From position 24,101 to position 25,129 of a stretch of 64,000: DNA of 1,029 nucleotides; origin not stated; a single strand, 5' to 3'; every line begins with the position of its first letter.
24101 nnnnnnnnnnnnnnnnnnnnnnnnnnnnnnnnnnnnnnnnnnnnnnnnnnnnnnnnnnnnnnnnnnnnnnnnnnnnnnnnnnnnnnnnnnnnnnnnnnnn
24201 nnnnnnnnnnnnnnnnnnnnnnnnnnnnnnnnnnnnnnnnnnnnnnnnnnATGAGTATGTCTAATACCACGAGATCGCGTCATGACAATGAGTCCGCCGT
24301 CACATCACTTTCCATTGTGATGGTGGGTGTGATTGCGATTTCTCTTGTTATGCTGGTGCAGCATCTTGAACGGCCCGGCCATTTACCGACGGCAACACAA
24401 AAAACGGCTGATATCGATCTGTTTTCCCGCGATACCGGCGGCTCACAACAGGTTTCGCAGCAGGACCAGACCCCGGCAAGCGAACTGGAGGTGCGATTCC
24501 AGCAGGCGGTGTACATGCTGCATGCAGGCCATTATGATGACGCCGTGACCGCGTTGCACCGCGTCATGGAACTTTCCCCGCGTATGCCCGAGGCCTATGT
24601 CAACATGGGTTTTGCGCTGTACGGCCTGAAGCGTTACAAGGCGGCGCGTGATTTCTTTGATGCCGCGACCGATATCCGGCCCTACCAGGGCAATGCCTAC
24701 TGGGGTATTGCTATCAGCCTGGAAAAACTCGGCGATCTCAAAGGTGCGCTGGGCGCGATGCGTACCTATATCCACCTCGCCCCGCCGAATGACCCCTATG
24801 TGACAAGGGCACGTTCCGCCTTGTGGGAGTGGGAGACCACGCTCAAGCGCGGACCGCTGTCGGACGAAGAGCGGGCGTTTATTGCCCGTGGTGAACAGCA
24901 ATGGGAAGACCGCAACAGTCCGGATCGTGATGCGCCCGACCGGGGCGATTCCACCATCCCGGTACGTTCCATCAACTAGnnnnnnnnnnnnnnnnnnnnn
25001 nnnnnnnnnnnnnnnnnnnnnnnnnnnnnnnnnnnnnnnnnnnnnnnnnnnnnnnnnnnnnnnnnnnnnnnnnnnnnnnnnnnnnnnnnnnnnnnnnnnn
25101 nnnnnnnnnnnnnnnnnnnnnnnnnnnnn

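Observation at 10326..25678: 15-kb operon combining 24 haem sites, an orphan barrel, a cupredoxin, NHL propellers, a parvulin and a private System II module: a candidate uncharacterised trans-envelope electron conduit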

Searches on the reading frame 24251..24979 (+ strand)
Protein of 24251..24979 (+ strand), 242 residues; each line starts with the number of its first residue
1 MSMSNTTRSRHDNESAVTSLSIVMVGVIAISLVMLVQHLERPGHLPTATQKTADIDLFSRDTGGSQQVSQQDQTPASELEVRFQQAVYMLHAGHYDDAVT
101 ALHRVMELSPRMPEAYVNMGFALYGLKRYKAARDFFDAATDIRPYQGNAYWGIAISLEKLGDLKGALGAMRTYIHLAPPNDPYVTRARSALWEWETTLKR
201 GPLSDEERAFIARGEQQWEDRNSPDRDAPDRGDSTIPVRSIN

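Call 7: search_protein_families(library=pfam, proteins=[window:24251-24979:+], max_evalue=0.01)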
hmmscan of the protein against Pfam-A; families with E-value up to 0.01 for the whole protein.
window:24251-24979:+ (242 aa): 14 families
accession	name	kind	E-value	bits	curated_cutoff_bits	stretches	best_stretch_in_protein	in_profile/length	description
PF07719.23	TPR_2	-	6.4e-14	51.3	27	1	113-144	1-32/34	Tetratricopeptide repeat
PF14559.12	TPR_19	-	2.1e-11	44.4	25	2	90-142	2-54/68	Tetratricopeptide repeat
PF13432.12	TPR_16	-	3.6e-10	40.5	32.7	1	91-145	9-63/65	Tetratricopeptide repeat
PF13371.12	TPR_9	-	2.9e-09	37.3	35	1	88-146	5-62/73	Tetratricopeptide repeat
PF13174.12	TPR_6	-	3.5e-08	34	26.3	0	81-110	2-31/33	Tetratricopeptide repeat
PF13428.12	TPR_14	-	1.6e-07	31.7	23.5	0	81-120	3-42/44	Tetratricopeptide repeat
PF00515.34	TPR_1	-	2.5e-07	30.7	27.8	1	113-144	1-32/34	Tetratricopeptide repeat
PF13414.12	TPR_11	-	4.8e-07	29.8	26.8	1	93-125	8-40/42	TPR repeat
PF13424.12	TPR_12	-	2.7e-06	27.9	30.1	1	113-167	3-65/77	Tetratricopeptide repeat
PF13181.12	TPR_8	-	3.3e-06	27.3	25.7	1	114-144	2-32/34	Tetratricopeptide repeat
PF13374.12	TPR_10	-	0.00064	20.1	27.5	0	115-143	4-32/42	Tetratricopeptide repeat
PF25062.1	ARM_TT21_N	-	0.00071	19.8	40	1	67-173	88-194/222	Tetratricopeptide repeat protein 21 N-terminal ARM repeat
PF12895.13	ANAPC3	-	0.0011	19.6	27.2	1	81-137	25-80/82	Anaphase-promoting complex, cyclosome, subunit 3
PF24575.1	TPR_Slam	-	0.0035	18.2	35.2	0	78-136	46-104/104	Surface lipoprotein assembly modifier, N-terminal TPR repeats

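Call 49: search_protein_families(library=ncbifam, proteins=[window:24251-24979:+], max_evalue=0.001)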
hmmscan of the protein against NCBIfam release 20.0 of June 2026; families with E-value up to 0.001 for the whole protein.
window:24251-24979:+ (242 aa): 8 families
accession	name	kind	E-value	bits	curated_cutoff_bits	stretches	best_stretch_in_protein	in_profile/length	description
NF040959.1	MamA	equivalog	1.7e-10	40.7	200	1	78-170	104-196/204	magnetosome protein MamA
TIGR02552.1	LcrH_SycD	equivalog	3.8e-09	36.4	104.8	1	73-187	12-129/136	SycD/LcrH family type III secretion system chaperone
NF008391.2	PRK11189.1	equivalog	1.3e-07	31.4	250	1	87-134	107-154/297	lipoprotein NlpI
TIGR02521.1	type_IV_pilW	equivalog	3.6e-06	26.7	154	1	67-149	19-101/234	type IV pilus biogenesis/stability protein PilW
NF033920.0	C39_PA2778_fam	equivalog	1.1e-05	25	150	1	69-177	145-254/255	PA2778 family cysteine peptidase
TIGR02917.1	PEP_TPR_lipo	equivalog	1.6e-05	23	312.2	1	85-178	335-428/899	XrtA/PEP-CTERM system TPR-repeat protein PrsT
NF033762.1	social_mot_Tgl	equivalog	0.00017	21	225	1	78-149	30-102/252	social motility TPR repeat lipoprotein Tgl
NF033758.1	gliding_GltE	equivalog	0.00035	19.7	225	1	82-176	259-354/411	adventurous gliding motility TPR repeat lipoprotein GltE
